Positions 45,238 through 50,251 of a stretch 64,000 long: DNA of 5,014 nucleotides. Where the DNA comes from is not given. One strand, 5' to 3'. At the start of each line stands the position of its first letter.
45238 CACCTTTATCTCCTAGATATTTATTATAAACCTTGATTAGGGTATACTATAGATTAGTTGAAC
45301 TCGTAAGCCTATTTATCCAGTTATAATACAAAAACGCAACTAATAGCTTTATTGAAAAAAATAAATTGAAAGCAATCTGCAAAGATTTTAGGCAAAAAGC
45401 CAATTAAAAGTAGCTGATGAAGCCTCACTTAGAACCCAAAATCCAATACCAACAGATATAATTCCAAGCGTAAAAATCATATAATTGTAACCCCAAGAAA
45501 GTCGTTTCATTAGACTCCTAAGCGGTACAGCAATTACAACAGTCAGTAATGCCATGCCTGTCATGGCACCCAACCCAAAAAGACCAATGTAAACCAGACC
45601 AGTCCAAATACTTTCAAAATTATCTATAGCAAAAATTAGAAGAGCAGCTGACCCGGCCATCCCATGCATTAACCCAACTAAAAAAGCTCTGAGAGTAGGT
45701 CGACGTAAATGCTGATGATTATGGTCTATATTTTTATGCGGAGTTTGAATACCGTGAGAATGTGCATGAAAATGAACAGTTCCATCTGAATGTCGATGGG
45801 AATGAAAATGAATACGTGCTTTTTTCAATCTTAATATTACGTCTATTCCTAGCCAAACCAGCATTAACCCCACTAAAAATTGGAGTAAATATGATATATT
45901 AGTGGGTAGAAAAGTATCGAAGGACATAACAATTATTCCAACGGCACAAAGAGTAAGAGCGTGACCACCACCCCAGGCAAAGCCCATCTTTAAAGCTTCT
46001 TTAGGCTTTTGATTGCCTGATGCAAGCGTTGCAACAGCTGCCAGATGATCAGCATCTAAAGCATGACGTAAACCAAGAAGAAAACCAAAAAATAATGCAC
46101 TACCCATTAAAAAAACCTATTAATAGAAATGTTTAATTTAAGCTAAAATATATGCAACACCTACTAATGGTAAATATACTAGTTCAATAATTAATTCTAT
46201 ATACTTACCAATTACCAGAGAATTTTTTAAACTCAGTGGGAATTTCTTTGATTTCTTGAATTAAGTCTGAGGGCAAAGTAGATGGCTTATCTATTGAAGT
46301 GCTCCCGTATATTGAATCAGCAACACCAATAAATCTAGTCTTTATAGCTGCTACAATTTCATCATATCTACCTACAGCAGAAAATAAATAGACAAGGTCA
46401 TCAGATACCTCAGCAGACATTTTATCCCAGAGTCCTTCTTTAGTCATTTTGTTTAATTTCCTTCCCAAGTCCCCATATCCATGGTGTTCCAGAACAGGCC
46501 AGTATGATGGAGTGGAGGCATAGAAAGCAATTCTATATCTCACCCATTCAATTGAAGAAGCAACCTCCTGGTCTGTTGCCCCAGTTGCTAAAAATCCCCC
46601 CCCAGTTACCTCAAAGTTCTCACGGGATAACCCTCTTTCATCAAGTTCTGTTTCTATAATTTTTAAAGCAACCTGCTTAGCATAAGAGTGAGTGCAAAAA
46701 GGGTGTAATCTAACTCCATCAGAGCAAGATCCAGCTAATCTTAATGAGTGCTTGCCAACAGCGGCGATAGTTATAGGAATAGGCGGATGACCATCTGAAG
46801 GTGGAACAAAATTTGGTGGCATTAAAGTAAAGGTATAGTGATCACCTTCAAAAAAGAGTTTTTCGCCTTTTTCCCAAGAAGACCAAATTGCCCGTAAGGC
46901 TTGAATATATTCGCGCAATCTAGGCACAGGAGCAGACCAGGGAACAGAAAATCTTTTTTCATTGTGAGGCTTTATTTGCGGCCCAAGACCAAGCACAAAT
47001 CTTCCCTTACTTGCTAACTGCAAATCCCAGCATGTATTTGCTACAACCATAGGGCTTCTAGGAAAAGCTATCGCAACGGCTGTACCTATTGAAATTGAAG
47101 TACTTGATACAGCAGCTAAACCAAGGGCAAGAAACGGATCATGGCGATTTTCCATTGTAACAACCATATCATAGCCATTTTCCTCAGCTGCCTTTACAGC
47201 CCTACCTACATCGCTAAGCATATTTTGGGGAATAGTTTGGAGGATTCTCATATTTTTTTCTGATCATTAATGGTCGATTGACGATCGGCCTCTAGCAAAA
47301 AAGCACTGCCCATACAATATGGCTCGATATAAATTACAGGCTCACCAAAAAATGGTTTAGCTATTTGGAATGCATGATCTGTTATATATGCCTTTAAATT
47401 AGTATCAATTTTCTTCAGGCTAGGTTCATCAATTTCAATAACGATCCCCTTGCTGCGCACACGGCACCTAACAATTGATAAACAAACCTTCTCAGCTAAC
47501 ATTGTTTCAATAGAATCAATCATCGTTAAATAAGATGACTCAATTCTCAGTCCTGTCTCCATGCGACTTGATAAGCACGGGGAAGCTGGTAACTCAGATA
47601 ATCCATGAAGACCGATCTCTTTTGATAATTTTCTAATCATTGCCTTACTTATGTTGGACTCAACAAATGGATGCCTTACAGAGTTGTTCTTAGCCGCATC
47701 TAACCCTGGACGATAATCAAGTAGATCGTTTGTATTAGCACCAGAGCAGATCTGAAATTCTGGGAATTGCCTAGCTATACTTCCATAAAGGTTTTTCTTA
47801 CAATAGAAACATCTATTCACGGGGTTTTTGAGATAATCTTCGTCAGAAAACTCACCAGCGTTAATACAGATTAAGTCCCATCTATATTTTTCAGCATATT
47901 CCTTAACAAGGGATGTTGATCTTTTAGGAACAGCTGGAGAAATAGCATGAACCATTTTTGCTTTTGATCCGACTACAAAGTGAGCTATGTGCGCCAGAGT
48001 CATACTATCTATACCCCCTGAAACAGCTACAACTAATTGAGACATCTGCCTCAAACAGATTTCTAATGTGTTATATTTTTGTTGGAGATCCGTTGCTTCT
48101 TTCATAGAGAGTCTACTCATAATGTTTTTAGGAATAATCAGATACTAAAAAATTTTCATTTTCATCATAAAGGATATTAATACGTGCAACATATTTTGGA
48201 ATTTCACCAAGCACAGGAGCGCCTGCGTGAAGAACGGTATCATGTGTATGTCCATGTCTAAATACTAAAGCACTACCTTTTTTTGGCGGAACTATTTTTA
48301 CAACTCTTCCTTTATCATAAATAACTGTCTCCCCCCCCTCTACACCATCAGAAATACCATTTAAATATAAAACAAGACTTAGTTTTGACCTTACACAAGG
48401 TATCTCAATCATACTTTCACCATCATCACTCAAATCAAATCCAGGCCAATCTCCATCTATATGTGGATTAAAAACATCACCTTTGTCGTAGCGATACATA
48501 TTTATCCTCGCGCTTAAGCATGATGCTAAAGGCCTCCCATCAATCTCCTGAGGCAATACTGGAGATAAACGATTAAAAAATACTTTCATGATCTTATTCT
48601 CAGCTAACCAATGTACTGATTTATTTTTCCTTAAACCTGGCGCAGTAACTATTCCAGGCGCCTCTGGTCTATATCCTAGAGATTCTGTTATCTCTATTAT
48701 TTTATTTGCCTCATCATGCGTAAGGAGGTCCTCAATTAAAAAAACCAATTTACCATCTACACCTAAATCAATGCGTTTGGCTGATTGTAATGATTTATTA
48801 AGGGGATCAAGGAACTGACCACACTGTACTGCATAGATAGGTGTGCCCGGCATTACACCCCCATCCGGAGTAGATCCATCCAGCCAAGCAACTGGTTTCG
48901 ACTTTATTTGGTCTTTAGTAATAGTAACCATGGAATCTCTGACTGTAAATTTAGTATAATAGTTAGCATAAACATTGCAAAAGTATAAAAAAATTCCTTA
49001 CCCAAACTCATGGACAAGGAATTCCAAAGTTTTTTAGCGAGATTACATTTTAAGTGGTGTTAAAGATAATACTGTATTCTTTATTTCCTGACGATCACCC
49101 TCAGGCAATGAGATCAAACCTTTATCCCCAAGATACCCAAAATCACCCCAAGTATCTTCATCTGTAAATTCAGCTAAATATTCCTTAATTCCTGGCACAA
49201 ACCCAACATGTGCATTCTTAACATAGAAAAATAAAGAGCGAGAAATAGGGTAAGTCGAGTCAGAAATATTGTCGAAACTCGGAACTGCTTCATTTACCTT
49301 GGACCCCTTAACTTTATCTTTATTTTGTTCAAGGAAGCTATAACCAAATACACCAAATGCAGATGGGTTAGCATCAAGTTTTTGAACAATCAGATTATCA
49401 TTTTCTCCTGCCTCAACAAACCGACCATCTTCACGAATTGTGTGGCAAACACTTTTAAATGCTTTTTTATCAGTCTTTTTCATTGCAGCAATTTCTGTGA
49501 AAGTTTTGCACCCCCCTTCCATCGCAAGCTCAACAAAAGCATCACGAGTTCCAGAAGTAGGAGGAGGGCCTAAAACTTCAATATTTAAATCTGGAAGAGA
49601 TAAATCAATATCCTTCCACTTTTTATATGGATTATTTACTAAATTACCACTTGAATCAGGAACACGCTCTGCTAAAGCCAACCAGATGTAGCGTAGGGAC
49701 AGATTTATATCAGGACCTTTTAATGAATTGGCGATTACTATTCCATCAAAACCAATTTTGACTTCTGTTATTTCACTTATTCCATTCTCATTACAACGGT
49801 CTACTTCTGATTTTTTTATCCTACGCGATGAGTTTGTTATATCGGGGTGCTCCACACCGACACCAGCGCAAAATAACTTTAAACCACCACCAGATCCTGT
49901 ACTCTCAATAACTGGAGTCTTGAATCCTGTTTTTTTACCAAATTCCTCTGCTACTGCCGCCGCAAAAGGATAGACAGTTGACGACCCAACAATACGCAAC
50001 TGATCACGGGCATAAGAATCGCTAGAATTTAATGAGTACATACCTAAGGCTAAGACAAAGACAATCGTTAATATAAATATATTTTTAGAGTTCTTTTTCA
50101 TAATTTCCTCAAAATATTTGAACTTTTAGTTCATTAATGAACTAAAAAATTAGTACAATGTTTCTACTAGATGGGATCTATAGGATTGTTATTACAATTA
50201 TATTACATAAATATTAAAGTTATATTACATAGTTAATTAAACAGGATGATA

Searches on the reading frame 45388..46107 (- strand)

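Call 60: search_protein_families(library=ncbifam, proteins=[window:45388-46107:-], max_evalue=1e-8)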
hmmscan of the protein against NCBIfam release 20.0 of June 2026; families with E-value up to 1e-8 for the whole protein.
window:45388-46107:- (239 aa): 0 families

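Call 72: search_protein_families(library=pfam, proteins=[window:45388-46107:-], max_evalue=0.001)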
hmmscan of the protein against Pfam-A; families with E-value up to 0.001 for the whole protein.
window:45388-46107:- (239 aa): 2 families
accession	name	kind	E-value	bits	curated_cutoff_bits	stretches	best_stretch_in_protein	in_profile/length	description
PF03824.22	NicO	-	8.2e-09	35.6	27.7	1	6-226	6-243/287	High-affinity nickel-transport protein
PF13386.12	DsbD_2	-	0.00091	19.6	24.9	0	32-216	26-198/199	Cytochrome C biogenesis protein transmembrane region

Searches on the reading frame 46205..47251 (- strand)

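Call 60: search_protein_families(library=ncbifam, proteins=[window:46205-47251:-], max_evalue=1e-8)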
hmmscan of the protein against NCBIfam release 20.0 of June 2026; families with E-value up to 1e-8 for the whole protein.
window:46205-47251:- (348 aa): 14 families
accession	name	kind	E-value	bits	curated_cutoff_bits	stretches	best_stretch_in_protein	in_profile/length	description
TIGR03617.1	F420_MSMEG_2256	subfamily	4.8e-110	367.4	278.15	1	20-334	2-316/318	TIGR03617 family F420-dependent LLM class oxidoreductase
NF002619.0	PRK02271.1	equivalog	1.1e-30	107.1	276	1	7-317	8-307/329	5,10-methylenetetrahydromethanopterin reductase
TIGR03555.1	F420_mer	equivalog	6.8e-30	104.6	348.7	1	6-317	5-306/325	5,10-methylenetetrahydromethanopterin reductase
TIGR03564.1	F420_MSMEG_4879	subfamily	1.3e-27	97.1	234.25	1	18-261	4-235/265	TIGR03564 family F420-dependent LLM class oxidoreductase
TIGR03559.1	F420_Rv3520c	subfamily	5.6e-26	91.4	335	1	12-304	12-312/325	LLM class F420-dependent oxidoreductase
TIGR04024.1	F420_NP1902A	hypoth_equivalog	4.4e-25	88.1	345.4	1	9-304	11-297/330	TIGR04024 family LLM class F420-dependent oxidoreductase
TIGR03619.1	F420_Rv2161c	subfamily_domain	6.5e-23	81.6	166.9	1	31-229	41-228/247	TIGR03619 family F420-dependent LLM class oxidoreductase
TIGR03560.1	F420_Rv1855c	subfamily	3.6e-16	59.7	231.4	1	6-190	6-201/227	TIGR03560 family F420-dependent LLM class oxidoreductase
TIGR03857.1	F420_MSMEG_2249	hypoth_equivalog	4e-15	55.9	218.4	1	20-250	21-240/329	TIGR03857 family LLM class F420-dependent oxidoreductase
TIGR03621.1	F420_MSMEG_2516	subfamily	1.4e-14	53.9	213.15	1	14-205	15-197/295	TIGR03621 family F420-dependent LLM class oxidoreductase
TIGR03841.1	F420_Rv3093c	subfamily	2.7e-14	53.3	213.65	1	14-304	11-282/298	LLM class F420-dependent oxidoreductase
TIGR03571.1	lucif_BA3436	subfamily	1.4e-10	40.9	303.9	1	35-145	65-175/304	TIGR03571 family LLM class oxidoreductase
TIGR03620.1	F420_MSMEG_4141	subfamily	1.7e-10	40.7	219.8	0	17-122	22-122/280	TIGR03620 family F420-dependent LLM class oxidoreductase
TIGR03557.1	F420_G6P_family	subfamily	4.4e-10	39.2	210.4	1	20-180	20-185/316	TIGR03557 family F420-dependent LLM class oxidoreductase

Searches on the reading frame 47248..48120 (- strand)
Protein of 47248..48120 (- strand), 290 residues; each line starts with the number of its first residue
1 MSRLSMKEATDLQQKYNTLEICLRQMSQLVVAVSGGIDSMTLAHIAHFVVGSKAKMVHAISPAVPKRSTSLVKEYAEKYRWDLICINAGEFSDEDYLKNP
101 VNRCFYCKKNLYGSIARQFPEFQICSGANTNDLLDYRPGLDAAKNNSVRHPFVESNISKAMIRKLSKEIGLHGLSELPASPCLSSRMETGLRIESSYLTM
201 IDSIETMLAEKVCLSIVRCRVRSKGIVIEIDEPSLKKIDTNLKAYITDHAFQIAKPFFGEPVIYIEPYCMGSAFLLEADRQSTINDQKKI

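Call 60: search_protein_families(library=ncbifam, proteins=[window:47248-48120:-], max_evalue=1e-8)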
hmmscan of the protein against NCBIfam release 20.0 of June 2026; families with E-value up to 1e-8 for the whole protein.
window:47248-48120:- (290 aa): 1 family
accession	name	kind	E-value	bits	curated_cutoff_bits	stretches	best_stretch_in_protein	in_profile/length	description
TIGR00268.2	TIGR00268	equivalog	8.6e-67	225.1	150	1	15-245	2-234/259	ATP-dependent sacrificial sulfur transferase LarE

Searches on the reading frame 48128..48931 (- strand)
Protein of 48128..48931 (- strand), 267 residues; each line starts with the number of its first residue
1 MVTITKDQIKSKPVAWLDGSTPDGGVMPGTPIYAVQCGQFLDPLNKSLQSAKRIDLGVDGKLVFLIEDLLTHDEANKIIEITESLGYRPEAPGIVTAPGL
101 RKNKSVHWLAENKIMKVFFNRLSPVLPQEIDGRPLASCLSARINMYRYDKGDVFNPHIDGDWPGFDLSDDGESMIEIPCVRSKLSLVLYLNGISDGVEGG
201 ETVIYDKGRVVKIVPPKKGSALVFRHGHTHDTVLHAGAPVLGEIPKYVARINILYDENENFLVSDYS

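Call 60: search_protein_families(library=ncbifam, proteins=[window:48128-48931:-], max_evalue=1e-8)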
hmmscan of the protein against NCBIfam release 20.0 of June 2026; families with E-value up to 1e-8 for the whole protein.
window:48128-48931:- (267 aa): 0 families

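Call 72: search_protein_families(library=pfam, proteins=[window:48128-48931:-], max_evalue=0.001)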
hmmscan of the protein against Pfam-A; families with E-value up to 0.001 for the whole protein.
window:48128-48931:- (267 aa): 1 family
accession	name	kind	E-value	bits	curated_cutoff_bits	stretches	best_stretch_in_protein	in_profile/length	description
PF13640.12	2OG-FeII_Oxy_3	-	1.2e-08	36.3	27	1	145-251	3-95/98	2OG-Fe(II) oxygenase superfamily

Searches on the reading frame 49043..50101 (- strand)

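Call 60: search_protein_families(library=ncbifam, proteins=[window:49043-50101:-], max_evalue=1e-8)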
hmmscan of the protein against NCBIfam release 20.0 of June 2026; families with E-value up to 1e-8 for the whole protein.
window:49043-50101:- (352 aa): 1 family
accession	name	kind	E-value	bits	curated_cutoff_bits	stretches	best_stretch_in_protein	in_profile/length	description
TIGR02136.1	ptsS_2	subfamily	1.8e-40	139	206.6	1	1-310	1-275/295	phosphate ABC transporter substrate-binding protein PstS family protein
